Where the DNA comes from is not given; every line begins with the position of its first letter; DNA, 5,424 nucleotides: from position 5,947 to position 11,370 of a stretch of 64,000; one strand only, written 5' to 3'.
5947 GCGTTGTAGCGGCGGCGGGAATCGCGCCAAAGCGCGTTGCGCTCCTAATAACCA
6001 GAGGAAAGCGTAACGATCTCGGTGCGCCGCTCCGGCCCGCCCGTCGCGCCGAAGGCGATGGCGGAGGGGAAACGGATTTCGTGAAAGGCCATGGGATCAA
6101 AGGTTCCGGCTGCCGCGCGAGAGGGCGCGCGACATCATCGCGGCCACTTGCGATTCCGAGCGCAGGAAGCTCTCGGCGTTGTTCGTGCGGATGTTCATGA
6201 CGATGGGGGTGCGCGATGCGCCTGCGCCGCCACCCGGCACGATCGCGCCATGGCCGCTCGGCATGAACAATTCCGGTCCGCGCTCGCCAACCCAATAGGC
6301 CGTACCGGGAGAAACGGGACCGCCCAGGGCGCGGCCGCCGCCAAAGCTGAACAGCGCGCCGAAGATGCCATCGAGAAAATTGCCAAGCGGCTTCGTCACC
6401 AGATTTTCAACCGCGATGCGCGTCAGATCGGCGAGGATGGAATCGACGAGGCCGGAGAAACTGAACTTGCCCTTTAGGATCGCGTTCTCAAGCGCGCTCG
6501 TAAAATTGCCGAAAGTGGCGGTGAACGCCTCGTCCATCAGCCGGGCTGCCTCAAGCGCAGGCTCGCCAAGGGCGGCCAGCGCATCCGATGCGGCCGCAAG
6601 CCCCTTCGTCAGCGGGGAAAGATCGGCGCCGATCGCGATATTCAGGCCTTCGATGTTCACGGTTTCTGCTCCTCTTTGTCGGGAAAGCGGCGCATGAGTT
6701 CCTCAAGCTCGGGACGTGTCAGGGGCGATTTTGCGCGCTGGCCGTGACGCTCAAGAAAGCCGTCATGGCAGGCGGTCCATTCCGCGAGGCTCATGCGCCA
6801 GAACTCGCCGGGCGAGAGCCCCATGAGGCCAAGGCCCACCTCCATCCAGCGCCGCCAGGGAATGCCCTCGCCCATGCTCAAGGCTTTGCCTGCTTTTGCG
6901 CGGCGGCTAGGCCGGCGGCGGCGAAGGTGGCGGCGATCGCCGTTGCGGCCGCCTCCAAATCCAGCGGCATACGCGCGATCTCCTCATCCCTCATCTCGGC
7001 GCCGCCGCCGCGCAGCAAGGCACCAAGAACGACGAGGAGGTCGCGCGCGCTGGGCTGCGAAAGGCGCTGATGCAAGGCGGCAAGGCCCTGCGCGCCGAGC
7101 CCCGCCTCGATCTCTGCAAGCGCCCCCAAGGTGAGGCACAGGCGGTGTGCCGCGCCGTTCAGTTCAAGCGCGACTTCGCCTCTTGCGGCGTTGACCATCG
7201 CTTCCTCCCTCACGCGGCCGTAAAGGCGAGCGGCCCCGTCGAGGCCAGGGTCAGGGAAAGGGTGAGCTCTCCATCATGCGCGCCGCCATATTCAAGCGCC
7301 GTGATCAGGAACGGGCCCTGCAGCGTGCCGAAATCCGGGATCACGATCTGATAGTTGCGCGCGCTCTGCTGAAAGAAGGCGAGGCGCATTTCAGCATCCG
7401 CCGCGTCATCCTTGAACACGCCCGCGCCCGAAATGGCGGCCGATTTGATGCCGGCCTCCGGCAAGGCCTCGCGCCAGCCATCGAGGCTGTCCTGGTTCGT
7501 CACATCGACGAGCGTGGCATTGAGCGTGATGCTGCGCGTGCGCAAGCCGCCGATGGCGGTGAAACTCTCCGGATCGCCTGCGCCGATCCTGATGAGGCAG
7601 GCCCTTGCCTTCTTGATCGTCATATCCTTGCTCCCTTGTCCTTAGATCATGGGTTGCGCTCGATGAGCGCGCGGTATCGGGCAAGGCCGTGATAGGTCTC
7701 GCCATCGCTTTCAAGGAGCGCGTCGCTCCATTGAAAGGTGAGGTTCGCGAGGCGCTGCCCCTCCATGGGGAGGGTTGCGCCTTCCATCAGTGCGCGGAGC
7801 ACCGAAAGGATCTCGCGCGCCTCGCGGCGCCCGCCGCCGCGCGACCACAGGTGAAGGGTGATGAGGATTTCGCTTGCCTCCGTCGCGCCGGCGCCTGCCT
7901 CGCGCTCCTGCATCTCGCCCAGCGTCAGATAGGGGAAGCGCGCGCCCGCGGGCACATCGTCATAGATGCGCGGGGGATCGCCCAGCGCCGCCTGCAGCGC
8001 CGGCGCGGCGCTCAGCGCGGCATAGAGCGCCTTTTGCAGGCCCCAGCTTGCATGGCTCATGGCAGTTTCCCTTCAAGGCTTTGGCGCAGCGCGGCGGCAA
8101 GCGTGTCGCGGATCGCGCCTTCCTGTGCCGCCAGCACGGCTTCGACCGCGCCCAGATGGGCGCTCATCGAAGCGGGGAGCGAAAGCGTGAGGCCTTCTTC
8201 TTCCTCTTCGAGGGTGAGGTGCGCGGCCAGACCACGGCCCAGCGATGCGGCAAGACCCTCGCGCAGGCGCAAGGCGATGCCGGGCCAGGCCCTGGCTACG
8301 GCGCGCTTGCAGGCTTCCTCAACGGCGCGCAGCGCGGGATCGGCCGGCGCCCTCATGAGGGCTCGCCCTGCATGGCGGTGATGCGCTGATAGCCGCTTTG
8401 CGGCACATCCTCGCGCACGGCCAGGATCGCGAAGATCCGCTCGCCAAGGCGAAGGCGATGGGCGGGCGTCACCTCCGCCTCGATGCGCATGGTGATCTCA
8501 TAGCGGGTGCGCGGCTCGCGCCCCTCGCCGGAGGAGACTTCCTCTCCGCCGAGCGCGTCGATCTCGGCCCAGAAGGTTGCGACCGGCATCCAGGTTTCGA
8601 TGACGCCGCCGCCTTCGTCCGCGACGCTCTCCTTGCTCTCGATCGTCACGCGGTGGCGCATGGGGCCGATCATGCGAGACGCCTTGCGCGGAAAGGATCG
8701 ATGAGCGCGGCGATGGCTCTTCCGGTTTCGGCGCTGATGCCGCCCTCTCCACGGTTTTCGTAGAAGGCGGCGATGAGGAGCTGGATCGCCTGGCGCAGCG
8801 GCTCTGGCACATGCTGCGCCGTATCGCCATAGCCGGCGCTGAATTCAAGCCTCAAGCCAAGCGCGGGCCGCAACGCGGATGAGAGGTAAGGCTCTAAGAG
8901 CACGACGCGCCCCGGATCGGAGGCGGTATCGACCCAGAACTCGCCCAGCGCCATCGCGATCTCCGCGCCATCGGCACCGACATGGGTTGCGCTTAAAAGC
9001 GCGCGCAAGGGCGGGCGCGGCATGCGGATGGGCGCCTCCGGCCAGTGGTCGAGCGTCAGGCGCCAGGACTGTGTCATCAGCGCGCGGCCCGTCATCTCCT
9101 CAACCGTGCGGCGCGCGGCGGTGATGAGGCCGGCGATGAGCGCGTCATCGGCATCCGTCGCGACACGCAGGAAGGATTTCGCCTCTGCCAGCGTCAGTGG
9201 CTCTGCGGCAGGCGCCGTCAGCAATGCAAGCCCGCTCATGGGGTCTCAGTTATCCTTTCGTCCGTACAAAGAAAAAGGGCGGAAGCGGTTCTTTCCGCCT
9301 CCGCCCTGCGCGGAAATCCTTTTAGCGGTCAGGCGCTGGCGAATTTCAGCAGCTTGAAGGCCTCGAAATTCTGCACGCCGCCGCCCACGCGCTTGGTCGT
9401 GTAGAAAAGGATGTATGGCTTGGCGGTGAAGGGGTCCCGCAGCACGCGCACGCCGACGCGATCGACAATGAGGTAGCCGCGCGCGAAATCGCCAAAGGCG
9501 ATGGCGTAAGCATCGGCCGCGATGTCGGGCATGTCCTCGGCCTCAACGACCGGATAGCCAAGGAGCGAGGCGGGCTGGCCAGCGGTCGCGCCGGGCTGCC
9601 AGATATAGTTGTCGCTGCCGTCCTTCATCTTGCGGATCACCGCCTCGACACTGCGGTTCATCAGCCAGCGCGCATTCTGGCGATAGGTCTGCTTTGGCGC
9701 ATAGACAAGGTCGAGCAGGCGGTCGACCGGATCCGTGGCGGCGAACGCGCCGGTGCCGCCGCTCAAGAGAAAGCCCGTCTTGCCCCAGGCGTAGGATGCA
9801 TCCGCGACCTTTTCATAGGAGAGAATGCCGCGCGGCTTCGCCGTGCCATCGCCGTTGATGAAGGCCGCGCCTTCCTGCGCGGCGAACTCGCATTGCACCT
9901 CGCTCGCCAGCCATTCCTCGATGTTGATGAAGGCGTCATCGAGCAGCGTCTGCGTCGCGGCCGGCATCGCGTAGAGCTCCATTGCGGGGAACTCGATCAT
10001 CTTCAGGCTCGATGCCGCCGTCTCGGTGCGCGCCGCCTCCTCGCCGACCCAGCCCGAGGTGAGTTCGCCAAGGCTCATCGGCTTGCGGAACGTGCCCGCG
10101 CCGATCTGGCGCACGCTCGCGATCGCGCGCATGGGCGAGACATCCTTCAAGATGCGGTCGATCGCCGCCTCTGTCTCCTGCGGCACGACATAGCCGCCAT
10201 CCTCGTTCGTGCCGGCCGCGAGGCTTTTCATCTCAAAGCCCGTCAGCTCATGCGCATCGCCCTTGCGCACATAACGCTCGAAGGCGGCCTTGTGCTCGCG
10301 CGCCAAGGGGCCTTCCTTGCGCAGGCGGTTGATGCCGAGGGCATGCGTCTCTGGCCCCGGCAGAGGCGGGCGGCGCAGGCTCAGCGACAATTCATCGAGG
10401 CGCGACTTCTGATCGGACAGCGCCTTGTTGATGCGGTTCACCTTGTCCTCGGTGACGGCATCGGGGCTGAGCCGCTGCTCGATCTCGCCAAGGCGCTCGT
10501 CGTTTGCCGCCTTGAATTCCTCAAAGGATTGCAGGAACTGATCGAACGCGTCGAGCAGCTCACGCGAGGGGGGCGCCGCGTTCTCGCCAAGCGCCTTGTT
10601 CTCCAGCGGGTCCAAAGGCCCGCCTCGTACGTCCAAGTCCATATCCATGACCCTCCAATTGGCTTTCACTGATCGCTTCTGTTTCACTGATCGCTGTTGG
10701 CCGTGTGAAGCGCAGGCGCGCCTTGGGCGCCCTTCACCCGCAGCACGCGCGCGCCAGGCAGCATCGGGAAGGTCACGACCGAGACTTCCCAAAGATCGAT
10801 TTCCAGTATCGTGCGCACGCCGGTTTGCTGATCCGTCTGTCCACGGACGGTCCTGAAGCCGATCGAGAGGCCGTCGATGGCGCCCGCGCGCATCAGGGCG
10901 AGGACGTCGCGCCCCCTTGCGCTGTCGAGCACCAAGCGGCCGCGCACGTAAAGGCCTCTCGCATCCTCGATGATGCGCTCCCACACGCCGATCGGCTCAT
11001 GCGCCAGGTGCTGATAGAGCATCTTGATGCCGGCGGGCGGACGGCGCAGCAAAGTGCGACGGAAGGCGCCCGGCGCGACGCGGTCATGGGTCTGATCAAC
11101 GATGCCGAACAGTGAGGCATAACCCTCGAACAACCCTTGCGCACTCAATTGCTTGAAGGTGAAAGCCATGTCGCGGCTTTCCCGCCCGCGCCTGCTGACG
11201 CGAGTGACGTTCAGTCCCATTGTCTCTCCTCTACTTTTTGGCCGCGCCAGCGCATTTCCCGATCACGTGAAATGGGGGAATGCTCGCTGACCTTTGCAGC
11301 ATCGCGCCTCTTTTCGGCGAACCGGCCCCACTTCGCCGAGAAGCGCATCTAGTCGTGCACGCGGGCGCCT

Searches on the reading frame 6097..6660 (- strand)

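Call 37: search_protein_families(library=pfam, proteins=[window:6097-6660:-], max_evalue=0.001)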
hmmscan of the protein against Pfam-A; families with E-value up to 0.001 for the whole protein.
window:6097-6660:- (187 aa): 1 family
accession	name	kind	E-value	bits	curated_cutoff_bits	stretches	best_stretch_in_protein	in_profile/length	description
PF09718.15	Tape_meas_lam_C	-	3.8e-14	53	23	1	21-93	4-76/76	Lambda phage tail tape-measure protein (Tape_meas_lam_C)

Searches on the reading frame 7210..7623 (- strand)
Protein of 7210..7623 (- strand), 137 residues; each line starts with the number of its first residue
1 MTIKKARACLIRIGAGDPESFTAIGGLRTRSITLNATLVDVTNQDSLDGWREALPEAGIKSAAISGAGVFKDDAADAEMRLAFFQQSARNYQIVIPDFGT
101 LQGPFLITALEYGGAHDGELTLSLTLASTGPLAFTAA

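Call 37: search_protein_families(library=pfam, proteins=[window:7210-7623:-], max_evalue=0.001)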
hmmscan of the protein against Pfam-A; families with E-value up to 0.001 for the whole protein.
window:7210-7623:- (137 aa): 1 family
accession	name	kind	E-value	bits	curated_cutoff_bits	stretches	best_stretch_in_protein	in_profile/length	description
PF06199.17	Phage_tail_2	-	1.6e-38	132.2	23.8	1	8-134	6-132/132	Phage tail tube protein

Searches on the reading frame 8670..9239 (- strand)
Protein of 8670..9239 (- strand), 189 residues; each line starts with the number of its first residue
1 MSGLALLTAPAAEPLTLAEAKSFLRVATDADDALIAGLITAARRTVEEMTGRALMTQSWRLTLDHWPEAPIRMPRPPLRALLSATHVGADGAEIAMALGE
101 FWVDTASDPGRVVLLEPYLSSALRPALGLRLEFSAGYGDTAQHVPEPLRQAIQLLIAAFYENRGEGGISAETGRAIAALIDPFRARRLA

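Call 37: search_protein_families(library=pfam, proteins=[window:8670-9239:-], max_evalue=0.001)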
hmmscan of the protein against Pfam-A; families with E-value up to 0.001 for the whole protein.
window:8670-9239:- (189 aa): 1 family
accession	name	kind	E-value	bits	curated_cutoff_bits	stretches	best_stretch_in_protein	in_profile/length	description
PF05135.19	Phage_connect_1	-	3.6e-14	53.4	21.2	2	16-57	3-42/101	Phage gp6-like head-tail connector protein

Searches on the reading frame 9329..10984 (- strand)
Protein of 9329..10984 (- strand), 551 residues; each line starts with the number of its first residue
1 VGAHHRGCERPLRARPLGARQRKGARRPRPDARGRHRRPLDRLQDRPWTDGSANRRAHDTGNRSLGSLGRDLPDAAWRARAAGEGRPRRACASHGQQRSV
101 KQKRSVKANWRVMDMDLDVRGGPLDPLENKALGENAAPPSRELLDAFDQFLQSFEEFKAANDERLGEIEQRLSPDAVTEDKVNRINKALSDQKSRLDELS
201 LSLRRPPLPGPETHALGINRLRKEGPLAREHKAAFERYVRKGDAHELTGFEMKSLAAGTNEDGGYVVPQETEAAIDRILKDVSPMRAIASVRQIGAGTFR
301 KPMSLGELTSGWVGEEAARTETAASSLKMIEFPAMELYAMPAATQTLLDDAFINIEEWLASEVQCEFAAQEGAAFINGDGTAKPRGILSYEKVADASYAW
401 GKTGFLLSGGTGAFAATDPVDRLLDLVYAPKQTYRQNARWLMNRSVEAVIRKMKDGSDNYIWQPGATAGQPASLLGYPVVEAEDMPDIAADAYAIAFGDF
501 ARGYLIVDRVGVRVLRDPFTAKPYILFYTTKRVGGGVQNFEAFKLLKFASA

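Call 37: search_protein_families(library=pfam, proteins=[window:9329-10984:-], max_evalue=0.001)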
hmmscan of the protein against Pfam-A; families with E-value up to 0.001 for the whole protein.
window:9329-10984:- (551 aa): 1 family
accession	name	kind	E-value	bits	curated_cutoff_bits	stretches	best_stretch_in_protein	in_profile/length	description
PF05065.19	Phage_capsid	-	2.3e-91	306.5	24.2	1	263-548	1-280/280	Phage capsid family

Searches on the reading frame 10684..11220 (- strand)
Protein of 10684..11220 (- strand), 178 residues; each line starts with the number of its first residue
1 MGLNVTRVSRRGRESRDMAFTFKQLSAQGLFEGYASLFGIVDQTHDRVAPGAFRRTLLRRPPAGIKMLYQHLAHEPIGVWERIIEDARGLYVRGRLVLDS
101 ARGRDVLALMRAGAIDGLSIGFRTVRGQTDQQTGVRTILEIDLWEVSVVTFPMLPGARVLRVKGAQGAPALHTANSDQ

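Call 37: search_protein_families(library=pfam, proteins=[window:10684-11220:-], max_evalue=0.001)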
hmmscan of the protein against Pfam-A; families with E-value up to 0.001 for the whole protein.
window:10684-11220:- (178 aa): 1 family
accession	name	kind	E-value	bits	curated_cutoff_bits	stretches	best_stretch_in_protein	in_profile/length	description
PF04586.22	Peptidase_S78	-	1e-34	120.5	21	1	27-160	11-153/165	Caudovirus prohead serine protease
